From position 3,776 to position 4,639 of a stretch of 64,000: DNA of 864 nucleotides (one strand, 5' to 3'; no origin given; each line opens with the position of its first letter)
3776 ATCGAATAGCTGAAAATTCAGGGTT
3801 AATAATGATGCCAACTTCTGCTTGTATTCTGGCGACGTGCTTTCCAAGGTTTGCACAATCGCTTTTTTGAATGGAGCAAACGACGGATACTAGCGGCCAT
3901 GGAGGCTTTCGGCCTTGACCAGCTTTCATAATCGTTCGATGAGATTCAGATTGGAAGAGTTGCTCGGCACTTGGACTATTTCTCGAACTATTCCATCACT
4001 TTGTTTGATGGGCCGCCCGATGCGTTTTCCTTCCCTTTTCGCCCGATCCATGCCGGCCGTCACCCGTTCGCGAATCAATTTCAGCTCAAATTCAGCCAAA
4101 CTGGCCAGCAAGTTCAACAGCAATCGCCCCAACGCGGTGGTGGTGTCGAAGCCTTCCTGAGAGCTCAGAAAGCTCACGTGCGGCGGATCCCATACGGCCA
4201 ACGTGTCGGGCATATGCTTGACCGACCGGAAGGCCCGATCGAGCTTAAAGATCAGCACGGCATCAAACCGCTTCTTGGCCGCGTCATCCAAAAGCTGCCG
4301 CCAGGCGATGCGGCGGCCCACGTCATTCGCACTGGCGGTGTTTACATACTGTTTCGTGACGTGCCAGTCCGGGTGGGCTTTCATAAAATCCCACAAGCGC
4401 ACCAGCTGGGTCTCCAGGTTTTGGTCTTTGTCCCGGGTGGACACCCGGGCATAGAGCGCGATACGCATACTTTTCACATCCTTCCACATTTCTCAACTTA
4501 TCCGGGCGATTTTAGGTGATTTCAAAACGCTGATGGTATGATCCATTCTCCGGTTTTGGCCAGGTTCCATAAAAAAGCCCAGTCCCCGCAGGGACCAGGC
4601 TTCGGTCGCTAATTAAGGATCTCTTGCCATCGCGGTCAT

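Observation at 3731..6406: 2.7-kb cassette bracketed by long inverted repeats with a hix-like palindromic core, carrying a serine recombinase and a TA pair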

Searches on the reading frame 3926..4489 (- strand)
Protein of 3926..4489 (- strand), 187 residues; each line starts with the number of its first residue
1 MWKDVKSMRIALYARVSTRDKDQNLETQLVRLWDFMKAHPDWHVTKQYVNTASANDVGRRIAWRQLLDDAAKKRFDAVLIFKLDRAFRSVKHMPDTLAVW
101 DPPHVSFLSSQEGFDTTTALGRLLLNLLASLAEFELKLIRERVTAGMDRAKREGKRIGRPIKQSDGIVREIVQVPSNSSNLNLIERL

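Call 6: search_protein_families(library=pfam, proteins=[window:3926-4489:-], max_evalue=0.01)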
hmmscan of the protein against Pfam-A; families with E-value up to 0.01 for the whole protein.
window:3926-4489:- (187 aa): 1 family
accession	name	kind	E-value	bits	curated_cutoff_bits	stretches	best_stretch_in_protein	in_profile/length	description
PF00239.26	Resolvase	-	1.1e-30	107.1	23.3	1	10-155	1-144/145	Resolvase, N terminal domain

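Call 10: find_encoding_contigs(protein=window:3926-4489:-, flank=10000, max_places=10)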
Protein window:3926-4489:- (187 aa): no gene with exactly this product is on record in the collection.

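Call 11: find_encoding_contigs(protein=window:3926-4468:-, flank=10000, max_places=10)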
Protein window:3926-4468:- (180 aa): 7 contigs read that carry it; 4 places shown.
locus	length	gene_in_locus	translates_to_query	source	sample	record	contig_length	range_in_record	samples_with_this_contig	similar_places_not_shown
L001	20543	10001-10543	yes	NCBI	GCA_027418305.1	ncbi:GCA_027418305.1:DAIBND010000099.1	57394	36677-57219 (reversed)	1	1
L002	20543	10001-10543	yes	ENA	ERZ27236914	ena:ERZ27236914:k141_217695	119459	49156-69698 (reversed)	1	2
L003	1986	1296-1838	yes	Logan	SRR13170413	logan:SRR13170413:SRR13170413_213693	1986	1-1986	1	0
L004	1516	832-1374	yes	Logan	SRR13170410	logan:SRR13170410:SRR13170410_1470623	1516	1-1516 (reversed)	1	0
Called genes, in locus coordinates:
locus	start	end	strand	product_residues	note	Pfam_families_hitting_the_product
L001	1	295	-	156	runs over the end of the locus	?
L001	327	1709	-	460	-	PF01590:GAF, PF13185:GAF_2, PF07730:HisKA_3, PF02518:HATPase_c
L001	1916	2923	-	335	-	PF02322:Cyt_bd_oxida_II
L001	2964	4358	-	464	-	PF01654:Cyt_bd_oxida_I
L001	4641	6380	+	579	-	PF00664:ABC_membrane, PF00005:ABC_tran, PF02463:SMC_N (faint)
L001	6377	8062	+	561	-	PF00664:ABC_membrane (weak), PF00005:ABC_tran, PF13304:AAA_21 (weak)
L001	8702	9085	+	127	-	PF13274:SocA_Panacea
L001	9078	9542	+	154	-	-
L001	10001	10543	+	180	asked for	PF00239:Resolvase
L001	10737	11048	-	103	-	-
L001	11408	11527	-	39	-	-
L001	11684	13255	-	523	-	PF00501:AMP-binding, PF13193:AMP-binding_C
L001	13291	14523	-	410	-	PF02771:Acyl-CoA_dh_N, PF02770:Acyl-CoA_dh_M, PF00441:Acyl-CoA_dh_1, PF08028:Acyl-CoA_dh_2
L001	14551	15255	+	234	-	PF00440:TetR_N, PF17932:TetR_C_24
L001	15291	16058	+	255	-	PF00378:ECH_1, PF16113:ECH_2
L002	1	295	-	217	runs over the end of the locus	PF00072:Response_reg, PF00196:GerE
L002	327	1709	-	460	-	PF01590:GAF, PF13185:GAF_2, PF07730:HisKA_3, PF02518:HATPase_c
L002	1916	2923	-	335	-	PF02322:Cyt_bd_oxida_II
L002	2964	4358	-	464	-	PF01654:Cyt_bd_oxida_I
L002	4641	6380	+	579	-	PF00664:ABC_membrane, PF00005:ABC_tran, PF02463:SMC_N (faint)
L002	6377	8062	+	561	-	PF00664:ABC_membrane (weak), PF00005:ABC_tran, PF13304:AAA_21 (weak)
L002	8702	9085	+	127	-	PF13274:SocA_Panacea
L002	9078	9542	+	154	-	-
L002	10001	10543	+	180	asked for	PF00239:Resolvase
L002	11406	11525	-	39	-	-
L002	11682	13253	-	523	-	PF00501:AMP-binding, PF13193:AMP-binding_C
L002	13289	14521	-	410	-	PF02771:Acyl-CoA_dh_N, PF02770:Acyl-CoA_dh_M, PF00441:Acyl-CoA_dh_1, PF08028:Acyl-CoA_dh_2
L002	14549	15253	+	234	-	PF00440:TetR_N, PF17932:TetR_C_24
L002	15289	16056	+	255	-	PF00378:ECH_1, PF16113:ECH_2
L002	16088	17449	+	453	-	PF07287:AtuA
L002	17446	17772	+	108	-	PF23544:AtuA_ferredoxin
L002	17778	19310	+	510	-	PF01039:Carboxyl_trans, PF03255:ACCA (faint)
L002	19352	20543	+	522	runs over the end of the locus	PF00501:AMP-binding, PF13193:AMP-binding_C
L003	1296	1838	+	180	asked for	PF00239:Resolvase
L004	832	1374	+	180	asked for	PF00239:Resolvase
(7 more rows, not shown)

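Call 18: search_protein_families(library=ncbifam, proteins=[window:3926-4468:-], max_evalue=1)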
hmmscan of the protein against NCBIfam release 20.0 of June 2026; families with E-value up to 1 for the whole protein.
window:3926-4468:- (180 aa): 7 families
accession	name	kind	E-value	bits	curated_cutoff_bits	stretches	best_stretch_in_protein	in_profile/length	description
NF047343.1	SCCmet_CcrB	equivalog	1.3e-15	57.1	900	1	2-151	8-159/542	cassette chromosome recombinase CcrB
NF041201.1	recomb_XisF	equivalog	1.5e-14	53.8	375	1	6-152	4-145/465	fdxN element excision recombinase XisF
NF047344.1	SCCmet_CcrA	equivalog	1.8e-12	47.1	700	1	6-150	7-149/442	cassette chromosome recombinase CcrA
NF047347.1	SCCmet_CcrC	equivalog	7.9e-12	44.4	900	1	2-150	4-156/558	cassette chromosome recombinase CcrC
NF033518.0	transpos_IS607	equivalog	7.3e-10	38.7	110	1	2-81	55-132/187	IS607 family transposase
NF049883.1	resolv_YneB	equivalog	8.9e-06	25.3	175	1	4-167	3-167/211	YneB family resolvase-like protein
NF009949.0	PRK13413.1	equivalog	0.0002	21.1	272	1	5-155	4-150/203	master DNA invertase Mpi family serine-type recombinase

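Call 19: find_homologous_proteins(query=window:3926-4468:-, max_evalue=0.00001)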
Query window:3926-4468:- (180 aa): 2473 proteins with E <= 0.00001 among 2742 candidates; the best 120 are listed.
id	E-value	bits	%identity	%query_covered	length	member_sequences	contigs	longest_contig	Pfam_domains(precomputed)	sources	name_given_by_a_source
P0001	2.0e-112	391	99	100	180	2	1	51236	PF00239.27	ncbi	-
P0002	7.8e-81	288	86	85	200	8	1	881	PF00239.27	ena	-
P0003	1.1e-80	287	75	98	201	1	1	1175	PF00239.27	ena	-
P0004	3.4e-80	286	86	85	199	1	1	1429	PF00239.27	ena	-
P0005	5.0e-80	285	78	93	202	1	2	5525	PF00239.27,PF05225.23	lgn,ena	-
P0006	2.5e-79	283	85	85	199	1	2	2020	PF00239.27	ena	-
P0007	8.2e-79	281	77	93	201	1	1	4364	PF00239.27,PF05225.23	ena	-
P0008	1.1e-78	281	77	93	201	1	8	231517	PF00239.27,PF05225.23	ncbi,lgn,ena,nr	ncbi:MAG: recombinase family protein [Firmicutes bacterium]|nr:recombinase family protein [Bacillota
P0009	1.1e-78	281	77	93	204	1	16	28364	PF00239.27,PF05225.23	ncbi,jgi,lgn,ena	jgi:DNA invertase Pin-like site-specific DNA recombinase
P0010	1.2e-78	281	77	93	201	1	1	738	PF00239.27,PF05225.23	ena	-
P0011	2.1e-78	280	83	85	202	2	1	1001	PF00239.27,PF05225.23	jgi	jgi:DNA invertase Pin-like site-specific DNA recombinase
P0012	2.5e-78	280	77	93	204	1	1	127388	PF00239.27,PF05225.23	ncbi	-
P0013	2.8e-77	276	82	85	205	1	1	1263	PF00239.27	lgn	-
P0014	3.1e-76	273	74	96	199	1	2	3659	PF00239.27,PF05225.23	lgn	-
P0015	3.1e-76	273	80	85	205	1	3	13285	PF00239.27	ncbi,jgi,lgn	jgi:DNA invertase Pin-like site-specific DNA recombinase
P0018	4.5e-75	269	82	85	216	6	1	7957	PF00239.27,PF05225.23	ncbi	-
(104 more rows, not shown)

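Call 22: find_encoding_contigs(protein=P0008, flank=6000, max_places=6)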
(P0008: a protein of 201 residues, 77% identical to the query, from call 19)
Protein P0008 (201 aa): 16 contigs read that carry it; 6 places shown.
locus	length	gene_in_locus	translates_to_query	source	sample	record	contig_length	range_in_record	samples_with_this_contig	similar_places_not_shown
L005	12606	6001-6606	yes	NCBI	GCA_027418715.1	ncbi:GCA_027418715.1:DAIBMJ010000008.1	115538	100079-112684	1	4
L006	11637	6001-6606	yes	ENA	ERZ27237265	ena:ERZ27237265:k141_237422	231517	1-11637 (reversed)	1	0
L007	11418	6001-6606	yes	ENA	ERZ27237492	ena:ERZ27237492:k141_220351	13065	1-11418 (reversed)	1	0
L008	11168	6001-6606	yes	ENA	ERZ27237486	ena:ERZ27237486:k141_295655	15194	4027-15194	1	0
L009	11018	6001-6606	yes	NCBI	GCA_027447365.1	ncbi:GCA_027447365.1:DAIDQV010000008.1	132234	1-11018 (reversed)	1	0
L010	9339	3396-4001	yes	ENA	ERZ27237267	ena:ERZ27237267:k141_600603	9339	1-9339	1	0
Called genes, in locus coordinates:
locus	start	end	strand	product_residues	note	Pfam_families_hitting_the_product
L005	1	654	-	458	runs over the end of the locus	PF00460:Flg_bb_rod (weak), PF22638:FlgK_D1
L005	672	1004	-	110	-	-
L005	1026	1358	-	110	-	PF03885:DUF327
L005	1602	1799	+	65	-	PF09388:SpoOE-like (weak)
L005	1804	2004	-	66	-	PF09388:SpoOE-like (weak)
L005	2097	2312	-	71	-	-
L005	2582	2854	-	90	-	-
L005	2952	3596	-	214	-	-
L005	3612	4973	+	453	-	PF02195:ParB_N (faint)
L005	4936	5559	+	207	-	-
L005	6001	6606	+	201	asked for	PF00239:Resolvase, PF05225:HTH_psq (weak)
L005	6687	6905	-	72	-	-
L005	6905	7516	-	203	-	-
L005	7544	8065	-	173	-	-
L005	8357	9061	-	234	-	-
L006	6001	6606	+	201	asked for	PF00239:Resolvase, PF05225:HTH_psq (weak)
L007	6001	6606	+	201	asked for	PF00239:Resolvase, PF05225:HTH_psq (weak)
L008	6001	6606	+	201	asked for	PF00239:Resolvase, PF05225:HTH_psq (weak)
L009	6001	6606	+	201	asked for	PF00239:Resolvase, PF05225:HTH_psq (weak)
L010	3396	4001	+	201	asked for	PF00239:Resolvase, PF05225:HTH_psq (weak)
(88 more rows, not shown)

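Call 23: find_encoding_contigs(protein=P0009, flank=6000, max_places=6)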
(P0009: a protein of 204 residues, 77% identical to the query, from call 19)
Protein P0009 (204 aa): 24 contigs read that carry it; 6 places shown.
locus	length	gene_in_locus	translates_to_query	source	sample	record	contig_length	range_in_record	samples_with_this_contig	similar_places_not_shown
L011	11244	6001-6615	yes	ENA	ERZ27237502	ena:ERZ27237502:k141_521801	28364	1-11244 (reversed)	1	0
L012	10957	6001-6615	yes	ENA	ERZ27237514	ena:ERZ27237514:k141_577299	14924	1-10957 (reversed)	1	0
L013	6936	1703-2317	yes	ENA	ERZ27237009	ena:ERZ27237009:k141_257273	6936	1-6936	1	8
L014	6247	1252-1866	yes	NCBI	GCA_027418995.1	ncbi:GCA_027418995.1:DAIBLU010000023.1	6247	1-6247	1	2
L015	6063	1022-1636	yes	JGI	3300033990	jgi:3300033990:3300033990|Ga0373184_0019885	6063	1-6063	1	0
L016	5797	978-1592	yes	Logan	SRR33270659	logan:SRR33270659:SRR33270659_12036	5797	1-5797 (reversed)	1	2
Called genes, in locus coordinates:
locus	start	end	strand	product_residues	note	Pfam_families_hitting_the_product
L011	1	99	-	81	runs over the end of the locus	-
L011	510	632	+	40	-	-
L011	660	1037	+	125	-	-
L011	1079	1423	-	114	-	-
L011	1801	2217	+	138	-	-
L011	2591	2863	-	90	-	-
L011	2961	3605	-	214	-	-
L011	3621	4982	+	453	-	PF02195:ParB_N (faint)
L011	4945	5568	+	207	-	-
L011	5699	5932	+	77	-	-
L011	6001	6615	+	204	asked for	PF00239:Resolvase, PF05225:HTH_psq (weak)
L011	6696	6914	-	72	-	-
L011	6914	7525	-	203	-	-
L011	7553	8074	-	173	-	-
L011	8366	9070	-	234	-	-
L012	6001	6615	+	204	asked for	PF00239:Resolvase, PF05225:HTH_psq (weak)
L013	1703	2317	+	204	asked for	PF00239:Resolvase, PF05225:HTH_psq (weak)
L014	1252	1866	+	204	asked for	PF00239:Resolvase, PF05225:HTH_psq (weak)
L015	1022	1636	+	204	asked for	PF00239:Resolvase, PF05225:HTH_psq (weak)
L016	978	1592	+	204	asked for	PF00239:Resolvase, PF05225:HTH_psq (weak)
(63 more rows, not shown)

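Call 44: find_encoding_contigs(protein=P0006, flank=5000, max_places=5)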
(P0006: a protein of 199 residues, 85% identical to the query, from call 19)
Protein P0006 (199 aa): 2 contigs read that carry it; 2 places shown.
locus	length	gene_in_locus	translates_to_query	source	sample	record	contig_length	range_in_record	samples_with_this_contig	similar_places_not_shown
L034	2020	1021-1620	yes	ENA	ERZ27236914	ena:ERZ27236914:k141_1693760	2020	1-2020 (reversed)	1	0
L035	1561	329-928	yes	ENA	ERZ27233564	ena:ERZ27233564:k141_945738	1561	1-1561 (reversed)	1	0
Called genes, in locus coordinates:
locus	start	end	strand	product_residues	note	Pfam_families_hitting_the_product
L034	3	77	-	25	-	?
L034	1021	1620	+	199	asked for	PF00239:Resolvase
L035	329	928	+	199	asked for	PF00239:Resolvase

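Call 45: find_encoding_contigs(protein=P0018, flank=6000, max_places=5)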
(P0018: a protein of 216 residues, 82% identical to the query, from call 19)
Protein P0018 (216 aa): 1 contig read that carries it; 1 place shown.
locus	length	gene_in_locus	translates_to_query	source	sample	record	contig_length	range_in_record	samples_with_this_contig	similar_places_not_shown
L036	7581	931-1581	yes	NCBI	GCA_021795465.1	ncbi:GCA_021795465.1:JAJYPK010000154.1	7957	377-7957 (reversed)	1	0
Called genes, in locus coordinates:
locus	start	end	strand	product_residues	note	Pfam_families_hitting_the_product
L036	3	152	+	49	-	?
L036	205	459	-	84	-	-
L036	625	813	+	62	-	-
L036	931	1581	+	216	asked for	PF00239:Resolvase, PF05225:HTH_psq (weak)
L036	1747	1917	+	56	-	-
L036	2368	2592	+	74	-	-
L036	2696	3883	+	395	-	PF04055:Radical_SAM, PF13353:Fer4_12 (weak)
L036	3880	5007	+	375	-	PF04055:Radical_SAM, PF13353:Fer4_12 (weak)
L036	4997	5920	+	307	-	-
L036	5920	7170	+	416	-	PF05977:MFS_3, PF07690:MFS_1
